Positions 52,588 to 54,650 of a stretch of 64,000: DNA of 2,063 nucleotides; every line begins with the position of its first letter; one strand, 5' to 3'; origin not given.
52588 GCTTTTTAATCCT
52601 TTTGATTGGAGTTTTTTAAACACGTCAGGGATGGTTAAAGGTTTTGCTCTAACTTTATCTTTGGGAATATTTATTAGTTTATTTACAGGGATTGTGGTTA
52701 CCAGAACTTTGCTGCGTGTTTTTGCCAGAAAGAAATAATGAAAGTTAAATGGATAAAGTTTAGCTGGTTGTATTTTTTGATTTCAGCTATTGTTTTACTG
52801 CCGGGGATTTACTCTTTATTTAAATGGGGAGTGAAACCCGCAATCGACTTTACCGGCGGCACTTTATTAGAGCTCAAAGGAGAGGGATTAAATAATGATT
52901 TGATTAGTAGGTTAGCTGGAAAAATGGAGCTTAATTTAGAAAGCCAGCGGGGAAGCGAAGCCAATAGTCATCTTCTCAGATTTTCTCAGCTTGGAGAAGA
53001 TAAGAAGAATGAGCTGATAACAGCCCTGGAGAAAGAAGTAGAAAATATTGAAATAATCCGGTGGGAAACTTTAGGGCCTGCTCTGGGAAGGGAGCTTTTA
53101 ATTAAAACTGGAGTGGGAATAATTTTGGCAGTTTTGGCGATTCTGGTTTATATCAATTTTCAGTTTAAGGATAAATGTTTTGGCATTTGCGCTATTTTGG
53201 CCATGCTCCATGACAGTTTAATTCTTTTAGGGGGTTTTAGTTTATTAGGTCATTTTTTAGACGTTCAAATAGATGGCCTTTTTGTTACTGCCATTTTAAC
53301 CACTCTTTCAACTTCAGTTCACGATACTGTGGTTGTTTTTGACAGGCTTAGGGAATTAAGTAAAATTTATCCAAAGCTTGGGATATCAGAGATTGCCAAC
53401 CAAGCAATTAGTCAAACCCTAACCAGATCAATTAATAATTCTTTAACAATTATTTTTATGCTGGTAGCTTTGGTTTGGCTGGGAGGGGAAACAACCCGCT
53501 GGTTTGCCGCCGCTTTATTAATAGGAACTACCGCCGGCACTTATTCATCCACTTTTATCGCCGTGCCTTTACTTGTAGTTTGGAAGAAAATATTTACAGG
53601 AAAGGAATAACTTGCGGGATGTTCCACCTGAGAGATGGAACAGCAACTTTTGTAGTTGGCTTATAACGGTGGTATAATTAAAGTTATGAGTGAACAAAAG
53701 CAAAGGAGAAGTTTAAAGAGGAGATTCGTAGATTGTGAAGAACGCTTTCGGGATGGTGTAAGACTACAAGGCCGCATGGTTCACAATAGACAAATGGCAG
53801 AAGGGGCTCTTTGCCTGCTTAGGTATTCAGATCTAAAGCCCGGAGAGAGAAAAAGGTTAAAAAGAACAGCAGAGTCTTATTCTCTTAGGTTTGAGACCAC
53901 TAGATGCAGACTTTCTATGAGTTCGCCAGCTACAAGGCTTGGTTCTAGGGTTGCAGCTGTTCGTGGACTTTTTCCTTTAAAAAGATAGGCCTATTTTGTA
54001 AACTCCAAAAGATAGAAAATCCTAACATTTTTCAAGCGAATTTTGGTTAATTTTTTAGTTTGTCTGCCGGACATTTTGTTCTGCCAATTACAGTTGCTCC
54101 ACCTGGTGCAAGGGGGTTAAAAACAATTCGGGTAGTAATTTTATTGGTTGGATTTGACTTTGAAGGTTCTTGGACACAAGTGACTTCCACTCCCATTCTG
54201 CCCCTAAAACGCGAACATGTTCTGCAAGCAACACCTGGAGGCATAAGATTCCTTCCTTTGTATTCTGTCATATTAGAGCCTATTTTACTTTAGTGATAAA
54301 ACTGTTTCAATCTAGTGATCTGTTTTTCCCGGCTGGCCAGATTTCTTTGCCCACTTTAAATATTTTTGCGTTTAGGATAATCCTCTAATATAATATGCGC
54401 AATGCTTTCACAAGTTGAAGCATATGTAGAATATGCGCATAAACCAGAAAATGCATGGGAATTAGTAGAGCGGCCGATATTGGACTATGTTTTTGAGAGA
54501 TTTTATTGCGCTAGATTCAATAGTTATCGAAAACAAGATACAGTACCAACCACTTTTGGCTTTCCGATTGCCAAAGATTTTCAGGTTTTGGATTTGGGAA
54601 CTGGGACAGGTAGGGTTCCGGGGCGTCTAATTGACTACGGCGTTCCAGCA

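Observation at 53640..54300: Second GC-rich, SD-less locus with an extended -10 (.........) after secF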

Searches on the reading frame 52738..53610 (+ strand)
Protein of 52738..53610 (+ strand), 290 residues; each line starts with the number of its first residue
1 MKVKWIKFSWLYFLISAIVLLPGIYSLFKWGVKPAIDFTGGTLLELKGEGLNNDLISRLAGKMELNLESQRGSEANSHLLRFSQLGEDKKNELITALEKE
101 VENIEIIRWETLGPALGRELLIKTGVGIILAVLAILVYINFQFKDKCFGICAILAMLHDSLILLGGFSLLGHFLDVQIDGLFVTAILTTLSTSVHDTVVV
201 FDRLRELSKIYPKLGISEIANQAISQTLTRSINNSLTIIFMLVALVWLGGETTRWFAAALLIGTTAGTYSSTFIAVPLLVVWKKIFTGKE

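Call 7: search_protein_families(library=pfam, proteins=[window:52738-53610:+], max_evalue=1)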
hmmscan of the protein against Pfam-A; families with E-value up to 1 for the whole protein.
window:52738-53610:+ (290 aa): 2 families
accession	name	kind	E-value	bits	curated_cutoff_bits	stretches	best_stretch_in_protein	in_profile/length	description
PF02355.23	SecD_SecF_C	-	6.7e-46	156.5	20.5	1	96-284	5-188/189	Protein export membrane protein SecD/SecF, C-terminal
PF07549.19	Sec_GG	-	0.0013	18.6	20.3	1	26-47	2-23/28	SecD/SecF GG Motif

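Call 11: find_related_loci(query=window:52738-53610:+, collection=genome_contigs, flank=4000)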
Query window:52738-53610:+ (290 aa) in genome_contigs; peptide patterns used: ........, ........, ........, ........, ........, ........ (x = any residue, [..] = any of these).
273 stretches matched a pattern; 59 encode a relative of the query (tblastn E <= 1e-3); 59 distinct loci.
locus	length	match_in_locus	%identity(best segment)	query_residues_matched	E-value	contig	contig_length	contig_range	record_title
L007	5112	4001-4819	63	1-285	9e-114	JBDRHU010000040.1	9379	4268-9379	MAG: Patescibacteria group bacterium isolate MEGAHIT-group-1.55 k141_9066890, whole genome shotgun sequence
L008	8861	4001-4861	55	2-284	1e-96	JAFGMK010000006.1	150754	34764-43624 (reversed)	MAG: Candidatus Paceibacterota bacterium isolate Zod_Metabat.464 k87_1261250, whole genome shotgun sequence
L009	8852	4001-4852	53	3-286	4e-89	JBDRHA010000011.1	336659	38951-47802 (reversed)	MAG: Candidatus Shapirobacteria bacterium isolate MEGAHIT-group-1.477 k141_13174141, whole genome shotgun sequence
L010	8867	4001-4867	51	3-290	5e-89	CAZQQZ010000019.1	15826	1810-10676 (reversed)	MAG TPA_asm: uncultured Candidatus Saccharibacteria bacterium isolate SRP118108_co3_458 genome assembly, contig: NODE_22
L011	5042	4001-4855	52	2-286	5e-88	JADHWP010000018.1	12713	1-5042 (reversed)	MAG: Candidatus Shapirobacteria bacterium isolate BS750m-G30 BS-750m-C8745, whole genome shotgun sequence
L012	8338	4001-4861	50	3-289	9e-80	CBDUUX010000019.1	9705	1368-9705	MAG TPA_asm: uncultured bacterium isolate SRR22302361_binner23_Refined_116 genome assembly, contig: ERZ25748748.4590, wh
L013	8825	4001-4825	48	12-285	2e-74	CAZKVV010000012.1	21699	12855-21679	MAG TPA_asm: uncultured Pseudomonadales bacterium isolate SRP286056_co2_531 genome assembly, contig: NODE_3584_length_21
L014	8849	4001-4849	47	5-279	8e-74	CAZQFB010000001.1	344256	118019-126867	MAG TPA_asm: uncultured Candidatus Saccharibacteria bacterium isolate SRP263991_co2_619 genome assembly, contig: NODE_2_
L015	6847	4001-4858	46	6-289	7e-70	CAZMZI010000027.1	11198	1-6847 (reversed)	MAG TPA_asm: uncultured Pseudomonadales bacterium isolate SRP192515_co1_162 genome assembly, contig: NODE_5789_length_11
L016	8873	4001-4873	40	2-284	2e-64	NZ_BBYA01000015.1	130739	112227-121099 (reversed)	Leptolinea tardivitalis strain YMTK-2, whole genome shotgun sequence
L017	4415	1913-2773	41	6-284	2e-63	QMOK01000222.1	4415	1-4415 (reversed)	MAG: Chloroflexota bacterium isolate B10_G9 B10_Guay9_scaffold_40926, whole genome shotgun sequence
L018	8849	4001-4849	41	12-284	5e-60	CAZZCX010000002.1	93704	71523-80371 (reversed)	MAG TPA_asm: uncultured Gammaproteobacteria bacterium isolate SRP173033_co1_414 genome assembly, contig: NODE_312_length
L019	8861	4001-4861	39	6-284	2e-59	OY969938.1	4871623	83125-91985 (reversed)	MAG: uncultured Chloroflexia bacterium isolate MFD02416.bin.c.1 genome assembly, chromosome: 1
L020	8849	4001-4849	41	11-284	2e-59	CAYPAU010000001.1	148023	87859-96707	MAG TPA_asm: uncultured Gammaproteobacteria bacterium isolate SRP269290_co3_1059 genome assembly, contig: NODE_62_length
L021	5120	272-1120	40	12-284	3e-58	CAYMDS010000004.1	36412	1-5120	MAG TPA_asm: uncultured Gammaproteobacteria bacterium isolate SRP192515_co2_133 genome assembly, contig: NODE_813_length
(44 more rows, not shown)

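Call 26: find_related_loci(query=window:52738-53610:+, collection=metagenome_contigs, flank=3500)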
Query window:52738-53610:+ (290 aa) in metagenome_contigs; peptide patterns used: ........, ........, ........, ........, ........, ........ (x = any residue, [..] = any of these).
356 stretches matched a pattern; 66 encode a relative of the query (tblastn E <= 1e-3); 66 distinct loci.
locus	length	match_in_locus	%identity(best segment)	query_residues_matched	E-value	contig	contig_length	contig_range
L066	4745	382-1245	50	3-285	1e-92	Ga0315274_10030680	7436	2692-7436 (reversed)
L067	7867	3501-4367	51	3-290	4e-89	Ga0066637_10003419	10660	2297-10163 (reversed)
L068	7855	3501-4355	53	3-284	3e-85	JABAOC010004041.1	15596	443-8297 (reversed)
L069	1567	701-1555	53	2-286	5e-89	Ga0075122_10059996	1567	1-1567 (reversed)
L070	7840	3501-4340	43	3-284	5e-72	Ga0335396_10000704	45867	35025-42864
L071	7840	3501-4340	43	3-284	5e-72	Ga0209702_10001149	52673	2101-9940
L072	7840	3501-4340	42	3-284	3e-69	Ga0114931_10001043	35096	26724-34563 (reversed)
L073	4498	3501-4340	42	3-284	3e-69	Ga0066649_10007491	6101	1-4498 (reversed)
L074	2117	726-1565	40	3-284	5e-69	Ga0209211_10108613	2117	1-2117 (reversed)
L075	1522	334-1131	44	3-270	5e-69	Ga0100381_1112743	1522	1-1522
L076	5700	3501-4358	44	3-285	4e-64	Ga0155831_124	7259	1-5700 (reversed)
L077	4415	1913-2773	41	6-284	1e-63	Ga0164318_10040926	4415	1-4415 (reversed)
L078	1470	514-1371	40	6-283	6e-63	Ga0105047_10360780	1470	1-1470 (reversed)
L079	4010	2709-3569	41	2-284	3e-60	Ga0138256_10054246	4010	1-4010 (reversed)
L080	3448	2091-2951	39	6-284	2e-60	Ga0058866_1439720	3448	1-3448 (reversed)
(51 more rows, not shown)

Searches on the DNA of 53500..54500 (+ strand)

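Call 4: search_rna_families(source=window, start=53500, end=54500, threshold=evalue, max_evalue=10, show_alignments=3)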
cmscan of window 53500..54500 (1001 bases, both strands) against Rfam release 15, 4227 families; matches with E-value up to 10: 1.
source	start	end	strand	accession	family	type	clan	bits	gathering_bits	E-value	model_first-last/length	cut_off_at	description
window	54275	54352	-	RF01093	RF_site5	Cis-reg; frameshift_element;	-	16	35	7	1-60/60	no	Ma3 gene ribosomal frameshift signal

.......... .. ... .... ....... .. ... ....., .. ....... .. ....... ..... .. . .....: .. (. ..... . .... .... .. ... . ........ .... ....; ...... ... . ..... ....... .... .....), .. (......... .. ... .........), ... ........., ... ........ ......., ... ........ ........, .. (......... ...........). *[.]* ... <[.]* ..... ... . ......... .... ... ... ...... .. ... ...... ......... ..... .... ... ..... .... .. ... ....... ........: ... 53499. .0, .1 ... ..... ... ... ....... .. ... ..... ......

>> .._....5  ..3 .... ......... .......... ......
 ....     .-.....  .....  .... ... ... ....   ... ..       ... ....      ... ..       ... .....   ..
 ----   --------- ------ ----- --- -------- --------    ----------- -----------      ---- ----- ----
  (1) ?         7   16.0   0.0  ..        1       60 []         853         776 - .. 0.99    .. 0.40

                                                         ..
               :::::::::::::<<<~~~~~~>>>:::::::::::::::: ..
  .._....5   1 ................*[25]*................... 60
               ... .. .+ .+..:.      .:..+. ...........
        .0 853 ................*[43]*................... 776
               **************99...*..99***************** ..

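Call 73: search_dna_similar(query=window:53611-54401:+, collection=phages, mode=distant, max_evalue=0.01)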
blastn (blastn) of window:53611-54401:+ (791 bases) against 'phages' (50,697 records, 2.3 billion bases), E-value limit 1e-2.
No match.

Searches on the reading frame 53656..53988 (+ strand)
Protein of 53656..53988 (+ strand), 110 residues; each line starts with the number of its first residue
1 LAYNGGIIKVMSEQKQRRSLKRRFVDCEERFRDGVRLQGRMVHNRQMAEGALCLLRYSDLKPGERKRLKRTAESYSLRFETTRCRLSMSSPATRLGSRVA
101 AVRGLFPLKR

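Call 7: search_protein_families(library=pfam, proteins=[window:53656-53988:+], max_evalue=1)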
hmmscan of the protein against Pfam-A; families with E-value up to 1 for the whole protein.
window:53656-53988:+ (110 aa): 0 families

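Call 9: find_homologous_proteins(query=window:53686-53988:+, max_evalue=0.01)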
Query window:53686-53988:+ (100 aa): 1 proteins with E <= 0.01 among 3 candidates.
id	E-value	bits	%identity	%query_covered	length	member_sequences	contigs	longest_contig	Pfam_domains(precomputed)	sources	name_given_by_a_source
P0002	4.3e-32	128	100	64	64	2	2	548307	-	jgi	-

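Call 21: search_protein_families(library=phrogs, proteins=[window:53686-53988:+], max_evalue=1)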
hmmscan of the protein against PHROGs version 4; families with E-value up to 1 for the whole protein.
window:53686-53988:+ (100 aa): 0 families

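Call 22: search_protein_families(library=ncbifam, proteins=[window:53686-53988:+], max_evalue=1)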
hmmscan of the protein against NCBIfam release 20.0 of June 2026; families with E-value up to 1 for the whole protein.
window:53686-53988:+ (100 aa): 0 families

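Call 23: search_protein_families(library=padloc, proteins=[window:53686-53988:+], max_evalue=1)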
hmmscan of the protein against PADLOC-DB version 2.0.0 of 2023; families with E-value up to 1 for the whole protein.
window:53686-53988:+ (100 aa): 0 families

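Call 25: search_solved_structures(query=window:53686-53988:+, max_evalue=10)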
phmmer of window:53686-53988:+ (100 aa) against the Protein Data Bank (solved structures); distinct sequences matched with E-value up to 10: 1.
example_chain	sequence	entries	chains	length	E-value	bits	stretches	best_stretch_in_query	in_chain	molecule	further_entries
6pdk_A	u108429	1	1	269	0.67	13.4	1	14-49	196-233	Uncharacterized protein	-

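Call 43: list_cluster_members(proteins=[P0009, P0001, window:53686-53988:+])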
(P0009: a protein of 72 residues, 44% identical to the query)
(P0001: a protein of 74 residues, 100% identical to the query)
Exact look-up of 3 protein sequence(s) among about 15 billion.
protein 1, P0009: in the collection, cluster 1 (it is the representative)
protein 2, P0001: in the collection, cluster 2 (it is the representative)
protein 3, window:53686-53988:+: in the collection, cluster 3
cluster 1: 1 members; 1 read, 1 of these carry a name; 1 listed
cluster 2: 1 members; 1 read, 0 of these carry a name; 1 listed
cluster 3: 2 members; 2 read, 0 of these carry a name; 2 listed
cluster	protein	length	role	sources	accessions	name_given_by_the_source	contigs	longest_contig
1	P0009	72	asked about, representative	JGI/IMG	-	hypothetical protein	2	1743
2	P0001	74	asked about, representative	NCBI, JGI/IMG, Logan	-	-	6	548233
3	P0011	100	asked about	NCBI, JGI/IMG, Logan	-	-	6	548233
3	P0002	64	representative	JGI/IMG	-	-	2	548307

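Call 53: find_related_loci(query=window:53686-53988:+, collection=viral_contigs, flank=3000)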
Query window:53686-53988:+ (100 aa) in viral_contigs; peptide patterns used: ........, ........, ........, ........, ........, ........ (x = any residue, [..] = any of these).
22 stretches matched a pattern, but none encodes a relative of the query by tblastn (E <= 1e-3).

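Call 54: search_dna_similar(query=window:53686-53988:+, collection=phages, mode=protein, max_evalue=1)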
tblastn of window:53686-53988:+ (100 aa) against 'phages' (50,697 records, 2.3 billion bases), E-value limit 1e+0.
No match.

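Call 60: predict_structure(protein=window:53686-53988:+)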
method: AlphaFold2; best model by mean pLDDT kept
length: 100 residues; sequences in the alignment: 1
mean_pLDDT: 48.4   pTM: 0.37
mean pLDDT of the five models: 48.4, 47.6, 43.8, 43.6, 40.1
residues with pLDDT >= 90: 0; 70-90: 0; 50-70: 49; < 50: 51
segments of 3 or more residues with pLDDT < 50: 24-42, 73-100
pLDDT, mean of each block of 10 residues (from residue 1): 50 58 44 40 55 65 57 45 35 35
secondary structure, 60 per line:
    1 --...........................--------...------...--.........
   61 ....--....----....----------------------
elements in order: H3-29 H52-64 E67-70 E75-78
